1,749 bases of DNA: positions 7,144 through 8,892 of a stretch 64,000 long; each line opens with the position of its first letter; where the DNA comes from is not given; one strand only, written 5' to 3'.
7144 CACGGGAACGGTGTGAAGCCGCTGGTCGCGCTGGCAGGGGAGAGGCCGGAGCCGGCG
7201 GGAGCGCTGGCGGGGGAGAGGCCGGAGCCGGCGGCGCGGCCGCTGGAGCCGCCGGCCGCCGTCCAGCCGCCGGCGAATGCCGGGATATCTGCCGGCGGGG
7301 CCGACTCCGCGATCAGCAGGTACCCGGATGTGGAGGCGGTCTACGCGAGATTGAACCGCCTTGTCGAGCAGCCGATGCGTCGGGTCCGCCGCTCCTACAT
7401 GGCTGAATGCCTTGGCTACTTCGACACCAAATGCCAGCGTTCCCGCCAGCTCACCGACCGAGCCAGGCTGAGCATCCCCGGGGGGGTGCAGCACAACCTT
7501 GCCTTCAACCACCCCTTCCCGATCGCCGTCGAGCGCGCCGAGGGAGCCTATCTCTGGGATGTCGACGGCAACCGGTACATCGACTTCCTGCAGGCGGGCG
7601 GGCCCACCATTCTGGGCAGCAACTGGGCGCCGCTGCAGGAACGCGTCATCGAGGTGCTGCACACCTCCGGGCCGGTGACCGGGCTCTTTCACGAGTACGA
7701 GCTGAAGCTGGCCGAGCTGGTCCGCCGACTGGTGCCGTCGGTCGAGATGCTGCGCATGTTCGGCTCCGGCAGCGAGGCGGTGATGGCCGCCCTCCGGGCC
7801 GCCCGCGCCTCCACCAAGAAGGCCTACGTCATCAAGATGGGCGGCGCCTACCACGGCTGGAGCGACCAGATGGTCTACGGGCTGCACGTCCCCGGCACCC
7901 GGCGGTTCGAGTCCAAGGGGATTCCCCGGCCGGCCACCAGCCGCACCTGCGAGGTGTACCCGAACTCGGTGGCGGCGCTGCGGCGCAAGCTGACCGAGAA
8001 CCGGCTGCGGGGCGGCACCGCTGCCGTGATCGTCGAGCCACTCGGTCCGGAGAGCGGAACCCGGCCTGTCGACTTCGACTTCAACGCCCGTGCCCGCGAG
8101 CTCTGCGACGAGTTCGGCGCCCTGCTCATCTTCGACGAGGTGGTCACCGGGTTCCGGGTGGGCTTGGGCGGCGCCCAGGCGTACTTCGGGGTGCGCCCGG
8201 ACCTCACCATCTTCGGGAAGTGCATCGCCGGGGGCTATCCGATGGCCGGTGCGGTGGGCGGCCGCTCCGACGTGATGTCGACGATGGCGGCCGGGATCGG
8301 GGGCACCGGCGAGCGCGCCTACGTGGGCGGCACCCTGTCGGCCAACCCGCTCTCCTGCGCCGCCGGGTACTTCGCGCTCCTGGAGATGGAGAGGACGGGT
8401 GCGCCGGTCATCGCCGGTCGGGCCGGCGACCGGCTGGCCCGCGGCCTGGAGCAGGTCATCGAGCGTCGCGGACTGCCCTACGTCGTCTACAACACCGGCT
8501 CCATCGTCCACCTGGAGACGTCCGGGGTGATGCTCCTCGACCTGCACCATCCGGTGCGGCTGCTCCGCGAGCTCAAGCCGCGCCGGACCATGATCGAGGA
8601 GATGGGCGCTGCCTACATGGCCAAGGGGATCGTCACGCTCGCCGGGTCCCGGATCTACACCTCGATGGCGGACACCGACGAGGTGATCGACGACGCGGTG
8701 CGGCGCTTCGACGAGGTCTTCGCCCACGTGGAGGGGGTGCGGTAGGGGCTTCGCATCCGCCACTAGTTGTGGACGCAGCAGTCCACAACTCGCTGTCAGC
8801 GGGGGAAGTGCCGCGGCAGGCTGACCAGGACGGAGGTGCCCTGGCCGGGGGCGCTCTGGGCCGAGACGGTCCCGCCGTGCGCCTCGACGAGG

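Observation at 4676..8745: FGGY sugar kinase divergent from a one-ORF fusion of class II aldolase and a GSA-aminomutase-like aminotransferase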

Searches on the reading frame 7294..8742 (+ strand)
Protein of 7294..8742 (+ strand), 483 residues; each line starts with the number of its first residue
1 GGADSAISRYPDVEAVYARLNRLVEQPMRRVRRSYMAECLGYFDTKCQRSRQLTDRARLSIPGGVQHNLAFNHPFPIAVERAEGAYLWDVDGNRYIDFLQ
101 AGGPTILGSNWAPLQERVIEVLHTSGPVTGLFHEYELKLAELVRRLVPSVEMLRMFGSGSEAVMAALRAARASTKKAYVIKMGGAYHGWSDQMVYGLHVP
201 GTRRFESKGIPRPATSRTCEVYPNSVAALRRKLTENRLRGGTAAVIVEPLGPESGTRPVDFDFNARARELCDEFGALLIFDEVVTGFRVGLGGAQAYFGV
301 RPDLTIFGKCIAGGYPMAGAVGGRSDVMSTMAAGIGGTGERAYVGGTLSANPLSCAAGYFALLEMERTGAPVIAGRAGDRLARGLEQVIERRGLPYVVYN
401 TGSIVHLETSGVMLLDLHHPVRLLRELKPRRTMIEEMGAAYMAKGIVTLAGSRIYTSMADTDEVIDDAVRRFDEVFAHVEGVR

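Call 23: search_solved_structures(query=window:7294-8742:+, max_evalue=0.00001, show_alignments=2)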
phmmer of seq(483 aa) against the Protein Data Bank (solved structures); distinct sequences matched with E-value up to 0.00001: 184 (the best 60 are shown).
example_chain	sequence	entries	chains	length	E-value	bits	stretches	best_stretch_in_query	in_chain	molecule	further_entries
4e77_A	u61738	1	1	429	3.1e-69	237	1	49-407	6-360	Glutamate-1-semialdehyde 2,1-aminomutase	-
5i92_A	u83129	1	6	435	5.2e-63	216.4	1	48-422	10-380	Glutamate-1-semialdehyde 2,1-aminomutase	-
3bs8_A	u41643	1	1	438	3e-61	210.6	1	48-479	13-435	Glutamate-1-semialdehyde 2,1-aminomutase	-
6w80_A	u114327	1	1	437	1.4e-60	208.4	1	49-404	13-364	Glutamate-1-semialdehyde 2,1-aminomutase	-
3k28_A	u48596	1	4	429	2.9e-58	200.8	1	54-407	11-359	Glutamate-1-semialdehyde 2,1-aminomutase 2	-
5hdm_A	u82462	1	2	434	3.4e-58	200.6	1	47-395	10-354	Glutamate-1-semialdehyde 2,1-aminomutase 1, chloroplastic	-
2cfb_A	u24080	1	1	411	1.7e-57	198.3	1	62-387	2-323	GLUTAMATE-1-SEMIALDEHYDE 2,1-AMINOMUTASE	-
3fq8_A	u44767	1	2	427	6.6e-57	196.3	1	50-393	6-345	Glutamate-1-semialdehyde 2,1-aminomutase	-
3fqa_A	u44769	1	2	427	6.7e-57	196.3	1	50-393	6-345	Glutamate-1-semialdehyde 2,1-aminomutase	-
2epj_A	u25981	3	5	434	9.8e-57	195.7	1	47-407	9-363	Glutamate-1-semialdehyde 2,1-aminomutase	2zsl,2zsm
2hoy_A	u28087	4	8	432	1.1e-56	195.6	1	49-393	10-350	Glutamate-1-semialdehyde 2,1-aminomutase (GSAM) apo-form | Glutamate-1-semialdehyde 2,1-aminomutase (GSAM) pmp-form | Glutamate-1-semialdehyde 2,1-aminomutase (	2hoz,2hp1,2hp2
2gsa_A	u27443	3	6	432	1.1e-56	195.6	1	49-393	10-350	GLUTAMATE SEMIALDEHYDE AMINOTRANSFERASE | PROTEIN (GLUTAMATE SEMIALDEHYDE AMINOTRANSFERASE)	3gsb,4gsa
3fq7_A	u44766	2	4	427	1.3e-56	195.4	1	50-393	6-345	Glutamate-1-semialdehyde 2,1-aminomutase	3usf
2e7u_A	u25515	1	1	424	6.6e-55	189.7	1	56-407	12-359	Glutamate-1-semialdehyde 2,1-aminomutase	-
3l44_A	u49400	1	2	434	4.6e-54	186.9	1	70-387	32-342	Glutamate-1-semialdehyde 2,1-aminomutase 1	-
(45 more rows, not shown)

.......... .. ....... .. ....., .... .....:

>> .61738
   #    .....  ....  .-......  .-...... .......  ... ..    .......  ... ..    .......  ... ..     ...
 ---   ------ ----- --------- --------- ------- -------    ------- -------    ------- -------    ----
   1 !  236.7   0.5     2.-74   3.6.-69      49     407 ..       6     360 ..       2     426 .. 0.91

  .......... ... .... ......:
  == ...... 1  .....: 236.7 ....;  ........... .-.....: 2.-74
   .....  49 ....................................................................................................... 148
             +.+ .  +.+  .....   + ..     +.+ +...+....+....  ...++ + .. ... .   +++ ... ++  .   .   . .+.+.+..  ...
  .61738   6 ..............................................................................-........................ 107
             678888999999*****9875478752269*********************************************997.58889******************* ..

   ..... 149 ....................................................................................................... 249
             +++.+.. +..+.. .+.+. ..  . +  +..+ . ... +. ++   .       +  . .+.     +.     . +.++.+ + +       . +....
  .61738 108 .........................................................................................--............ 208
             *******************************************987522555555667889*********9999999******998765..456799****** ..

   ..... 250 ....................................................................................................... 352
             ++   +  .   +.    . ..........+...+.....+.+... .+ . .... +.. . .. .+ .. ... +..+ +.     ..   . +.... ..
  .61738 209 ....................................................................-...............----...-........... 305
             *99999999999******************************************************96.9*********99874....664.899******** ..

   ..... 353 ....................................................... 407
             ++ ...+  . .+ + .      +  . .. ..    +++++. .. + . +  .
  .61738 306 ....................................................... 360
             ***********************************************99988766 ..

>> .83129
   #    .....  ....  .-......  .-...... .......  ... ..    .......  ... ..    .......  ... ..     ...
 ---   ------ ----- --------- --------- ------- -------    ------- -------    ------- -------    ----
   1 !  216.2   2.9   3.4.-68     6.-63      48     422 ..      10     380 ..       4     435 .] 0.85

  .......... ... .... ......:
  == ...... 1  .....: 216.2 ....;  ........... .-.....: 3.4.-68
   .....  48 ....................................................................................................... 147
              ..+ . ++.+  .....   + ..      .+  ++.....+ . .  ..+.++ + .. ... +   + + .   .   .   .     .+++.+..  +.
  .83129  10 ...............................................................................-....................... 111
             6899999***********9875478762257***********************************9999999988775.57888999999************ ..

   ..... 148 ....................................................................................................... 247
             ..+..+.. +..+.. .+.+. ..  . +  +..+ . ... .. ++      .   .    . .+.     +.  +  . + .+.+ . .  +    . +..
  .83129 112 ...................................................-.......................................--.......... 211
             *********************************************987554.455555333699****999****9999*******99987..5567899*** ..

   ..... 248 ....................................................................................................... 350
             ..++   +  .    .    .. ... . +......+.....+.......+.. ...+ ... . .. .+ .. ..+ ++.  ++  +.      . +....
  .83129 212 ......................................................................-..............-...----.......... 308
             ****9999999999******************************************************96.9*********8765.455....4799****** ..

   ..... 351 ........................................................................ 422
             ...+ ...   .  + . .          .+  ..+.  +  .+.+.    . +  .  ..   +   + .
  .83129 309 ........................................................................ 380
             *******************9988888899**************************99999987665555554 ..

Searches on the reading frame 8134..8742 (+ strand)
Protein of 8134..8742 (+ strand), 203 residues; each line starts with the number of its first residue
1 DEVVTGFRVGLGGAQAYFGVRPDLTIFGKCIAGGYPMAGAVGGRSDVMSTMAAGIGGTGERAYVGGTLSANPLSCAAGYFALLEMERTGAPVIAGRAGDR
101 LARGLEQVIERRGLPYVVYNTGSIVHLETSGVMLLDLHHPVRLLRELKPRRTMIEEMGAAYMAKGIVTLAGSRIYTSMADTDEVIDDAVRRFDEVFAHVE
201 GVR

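Call 32: search_solved_structures(query=window:8134-8742:+, max_evalue=0.001, show_alignments=5)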
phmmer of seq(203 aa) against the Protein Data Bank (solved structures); distinct sequences matched with E-value up to 0.001: 87 (the best 60 are shown).
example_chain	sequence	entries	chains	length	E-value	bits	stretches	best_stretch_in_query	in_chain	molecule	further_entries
5i92_A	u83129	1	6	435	5e-23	84.8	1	1-142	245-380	Glutamate-1-semialdehyde 2,1-aminomutase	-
4e77_A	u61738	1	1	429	6.6e-23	84.4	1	1-127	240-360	Glutamate-1-semialdehyde 2,1-aminomutase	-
3bs8_A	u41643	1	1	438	1.2e-22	83.6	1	1-199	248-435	Glutamate-1-semialdehyde 2,1-aminomutase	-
3k28_A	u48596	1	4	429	5.2e-22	81.5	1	1-127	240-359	Glutamate-1-semialdehyde 2,1-aminomutase 2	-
2e7u_A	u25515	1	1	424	2.2e-20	76.2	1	1-127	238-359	Glutamate-1-semialdehyde 2,1-aminomutase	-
2epj_A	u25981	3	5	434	2.7e-20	75.9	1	1-127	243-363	Glutamate-1-semialdehyde 2,1-aminomutase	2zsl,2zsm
6w80_A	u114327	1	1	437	1.6e-19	73.4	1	1-124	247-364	Glutamate-1-semialdehyde 2,1-aminomutase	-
5hdm_A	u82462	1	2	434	7.8e-19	71.1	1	1-115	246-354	Glutamate-1-semialdehyde 2,1-aminomutase 1, chloroplastic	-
6k8h_A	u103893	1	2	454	1.5e-18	70.2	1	2-166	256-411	Aminotransferase class-III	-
2cfb_A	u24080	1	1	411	1.8e-17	66.7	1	1-107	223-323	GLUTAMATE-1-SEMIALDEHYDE 2,1-AMINOMUTASE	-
3fqa_A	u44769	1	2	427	2.9e-16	62.8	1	1-113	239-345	Glutamate-1-semialdehyde 2,1-aminomutase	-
3fq8_A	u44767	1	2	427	2.9e-16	62.8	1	1-113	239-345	Glutamate-1-semialdehyde 2,1-aminomutase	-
2gsa_A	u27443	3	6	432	5.5e-16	61.8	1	1-113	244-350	GLUTAMATE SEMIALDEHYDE AMINOTRANSFERASE | PROTEIN (GLUTAMATE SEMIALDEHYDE AMINOTRANSFERASE)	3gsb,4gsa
2hoy_A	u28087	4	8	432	5.5e-16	61.8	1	1-113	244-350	Glutamate-1-semialdehyde 2,1-aminomutase (GSAM) apo-form | Glutamate-1-semialdehyde 2,1-aminomutase (GSAM) pmp-form | Glutamate-1-semialdehyde 2,1-aminomutase (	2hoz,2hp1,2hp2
3fq7_A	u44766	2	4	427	5.6e-16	61.8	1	1-113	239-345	Glutamate-1-semialdehyde 2,1-aminomutase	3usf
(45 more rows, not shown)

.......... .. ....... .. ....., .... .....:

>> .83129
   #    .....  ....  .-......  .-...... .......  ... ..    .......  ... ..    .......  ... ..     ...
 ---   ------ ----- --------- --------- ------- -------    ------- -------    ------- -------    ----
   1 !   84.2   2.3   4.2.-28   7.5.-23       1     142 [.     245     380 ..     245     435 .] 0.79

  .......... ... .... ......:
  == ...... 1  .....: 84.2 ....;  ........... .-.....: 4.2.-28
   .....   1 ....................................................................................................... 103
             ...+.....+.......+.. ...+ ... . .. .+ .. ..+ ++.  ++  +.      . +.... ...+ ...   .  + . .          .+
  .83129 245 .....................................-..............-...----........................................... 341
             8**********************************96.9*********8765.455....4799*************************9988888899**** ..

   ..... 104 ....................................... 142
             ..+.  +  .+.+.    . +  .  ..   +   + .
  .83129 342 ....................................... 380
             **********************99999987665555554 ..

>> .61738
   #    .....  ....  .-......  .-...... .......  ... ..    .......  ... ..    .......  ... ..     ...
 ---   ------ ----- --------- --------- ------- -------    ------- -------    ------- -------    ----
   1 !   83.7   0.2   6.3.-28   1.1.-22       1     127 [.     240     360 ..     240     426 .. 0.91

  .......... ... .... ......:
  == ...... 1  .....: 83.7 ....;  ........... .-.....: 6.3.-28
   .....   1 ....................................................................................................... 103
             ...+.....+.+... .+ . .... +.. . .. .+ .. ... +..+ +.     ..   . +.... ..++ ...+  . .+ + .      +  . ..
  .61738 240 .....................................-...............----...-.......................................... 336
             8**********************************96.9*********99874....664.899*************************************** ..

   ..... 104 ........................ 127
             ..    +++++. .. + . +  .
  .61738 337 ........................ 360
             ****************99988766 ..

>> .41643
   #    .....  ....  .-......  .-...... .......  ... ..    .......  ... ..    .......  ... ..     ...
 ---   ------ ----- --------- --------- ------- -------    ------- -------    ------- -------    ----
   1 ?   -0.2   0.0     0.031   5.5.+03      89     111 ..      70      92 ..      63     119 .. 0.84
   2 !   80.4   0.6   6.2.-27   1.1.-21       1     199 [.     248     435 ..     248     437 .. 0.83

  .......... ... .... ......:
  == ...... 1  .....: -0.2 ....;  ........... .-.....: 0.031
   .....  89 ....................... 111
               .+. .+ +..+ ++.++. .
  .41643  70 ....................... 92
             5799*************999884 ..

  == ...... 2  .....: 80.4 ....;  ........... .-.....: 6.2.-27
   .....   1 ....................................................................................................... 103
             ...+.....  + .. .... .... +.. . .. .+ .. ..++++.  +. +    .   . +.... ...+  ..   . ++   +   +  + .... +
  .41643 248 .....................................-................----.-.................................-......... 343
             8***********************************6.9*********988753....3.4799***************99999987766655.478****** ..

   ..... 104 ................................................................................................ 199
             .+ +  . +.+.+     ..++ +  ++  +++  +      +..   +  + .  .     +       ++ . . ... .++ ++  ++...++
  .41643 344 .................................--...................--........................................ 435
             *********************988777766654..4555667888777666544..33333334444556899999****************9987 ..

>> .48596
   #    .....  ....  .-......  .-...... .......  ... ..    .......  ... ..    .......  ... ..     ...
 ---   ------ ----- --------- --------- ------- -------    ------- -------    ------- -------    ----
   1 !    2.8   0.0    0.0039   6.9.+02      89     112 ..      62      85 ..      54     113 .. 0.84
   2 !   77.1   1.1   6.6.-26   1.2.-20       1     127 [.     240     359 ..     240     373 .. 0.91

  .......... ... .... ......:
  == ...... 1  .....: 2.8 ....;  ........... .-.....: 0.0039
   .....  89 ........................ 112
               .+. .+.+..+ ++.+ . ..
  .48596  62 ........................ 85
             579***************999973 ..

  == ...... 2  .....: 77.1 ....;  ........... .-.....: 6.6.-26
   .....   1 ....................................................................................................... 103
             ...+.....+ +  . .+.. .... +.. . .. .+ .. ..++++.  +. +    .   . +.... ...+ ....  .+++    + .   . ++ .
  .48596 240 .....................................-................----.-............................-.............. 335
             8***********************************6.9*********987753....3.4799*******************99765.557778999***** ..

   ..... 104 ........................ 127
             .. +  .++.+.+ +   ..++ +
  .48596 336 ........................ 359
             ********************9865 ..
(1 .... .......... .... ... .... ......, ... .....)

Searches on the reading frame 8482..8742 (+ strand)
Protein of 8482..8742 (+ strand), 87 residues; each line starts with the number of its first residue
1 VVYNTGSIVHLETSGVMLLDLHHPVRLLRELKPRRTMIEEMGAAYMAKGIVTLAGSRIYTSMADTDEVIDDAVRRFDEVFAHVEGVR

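Call 75: search_solved_structures(query=window:8482-8742:+, max_evalue=10, show_alignments=5)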
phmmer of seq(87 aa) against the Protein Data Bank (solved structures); distinct sequences matched with E-value up to 10: 9.
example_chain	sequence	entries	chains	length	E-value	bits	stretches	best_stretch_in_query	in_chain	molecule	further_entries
5z83_A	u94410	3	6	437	0.13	16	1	39-85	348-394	C-6' aminotransferase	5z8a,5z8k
6cbo_A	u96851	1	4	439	0.13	15.9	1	39-85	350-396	C-6' aminotransferase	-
4h6q_A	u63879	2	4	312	0.55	13.9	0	12-67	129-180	Proline dehydrogenase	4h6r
6r62_A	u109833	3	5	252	0.67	13.7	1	18-70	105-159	HpcH/HpaI aldolase | hydroxyketoacid aldolase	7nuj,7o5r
7o5i_A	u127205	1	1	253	0.67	13.7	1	18-70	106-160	HpcH/HpaI aldolase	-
7o5w_AAA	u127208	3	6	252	0.68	13.6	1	18-70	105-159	HpcH/HpaI aldolase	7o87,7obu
8adq_A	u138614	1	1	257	0.7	13.6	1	18-70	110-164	HpcH/HpaI aldolase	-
7o5v_AAA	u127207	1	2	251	0.99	13.1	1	18-70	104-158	HpcH/HpaI aldolase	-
7o9r_AAA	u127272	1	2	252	0.99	13.1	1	18-70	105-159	HpcH/HpaI aldolase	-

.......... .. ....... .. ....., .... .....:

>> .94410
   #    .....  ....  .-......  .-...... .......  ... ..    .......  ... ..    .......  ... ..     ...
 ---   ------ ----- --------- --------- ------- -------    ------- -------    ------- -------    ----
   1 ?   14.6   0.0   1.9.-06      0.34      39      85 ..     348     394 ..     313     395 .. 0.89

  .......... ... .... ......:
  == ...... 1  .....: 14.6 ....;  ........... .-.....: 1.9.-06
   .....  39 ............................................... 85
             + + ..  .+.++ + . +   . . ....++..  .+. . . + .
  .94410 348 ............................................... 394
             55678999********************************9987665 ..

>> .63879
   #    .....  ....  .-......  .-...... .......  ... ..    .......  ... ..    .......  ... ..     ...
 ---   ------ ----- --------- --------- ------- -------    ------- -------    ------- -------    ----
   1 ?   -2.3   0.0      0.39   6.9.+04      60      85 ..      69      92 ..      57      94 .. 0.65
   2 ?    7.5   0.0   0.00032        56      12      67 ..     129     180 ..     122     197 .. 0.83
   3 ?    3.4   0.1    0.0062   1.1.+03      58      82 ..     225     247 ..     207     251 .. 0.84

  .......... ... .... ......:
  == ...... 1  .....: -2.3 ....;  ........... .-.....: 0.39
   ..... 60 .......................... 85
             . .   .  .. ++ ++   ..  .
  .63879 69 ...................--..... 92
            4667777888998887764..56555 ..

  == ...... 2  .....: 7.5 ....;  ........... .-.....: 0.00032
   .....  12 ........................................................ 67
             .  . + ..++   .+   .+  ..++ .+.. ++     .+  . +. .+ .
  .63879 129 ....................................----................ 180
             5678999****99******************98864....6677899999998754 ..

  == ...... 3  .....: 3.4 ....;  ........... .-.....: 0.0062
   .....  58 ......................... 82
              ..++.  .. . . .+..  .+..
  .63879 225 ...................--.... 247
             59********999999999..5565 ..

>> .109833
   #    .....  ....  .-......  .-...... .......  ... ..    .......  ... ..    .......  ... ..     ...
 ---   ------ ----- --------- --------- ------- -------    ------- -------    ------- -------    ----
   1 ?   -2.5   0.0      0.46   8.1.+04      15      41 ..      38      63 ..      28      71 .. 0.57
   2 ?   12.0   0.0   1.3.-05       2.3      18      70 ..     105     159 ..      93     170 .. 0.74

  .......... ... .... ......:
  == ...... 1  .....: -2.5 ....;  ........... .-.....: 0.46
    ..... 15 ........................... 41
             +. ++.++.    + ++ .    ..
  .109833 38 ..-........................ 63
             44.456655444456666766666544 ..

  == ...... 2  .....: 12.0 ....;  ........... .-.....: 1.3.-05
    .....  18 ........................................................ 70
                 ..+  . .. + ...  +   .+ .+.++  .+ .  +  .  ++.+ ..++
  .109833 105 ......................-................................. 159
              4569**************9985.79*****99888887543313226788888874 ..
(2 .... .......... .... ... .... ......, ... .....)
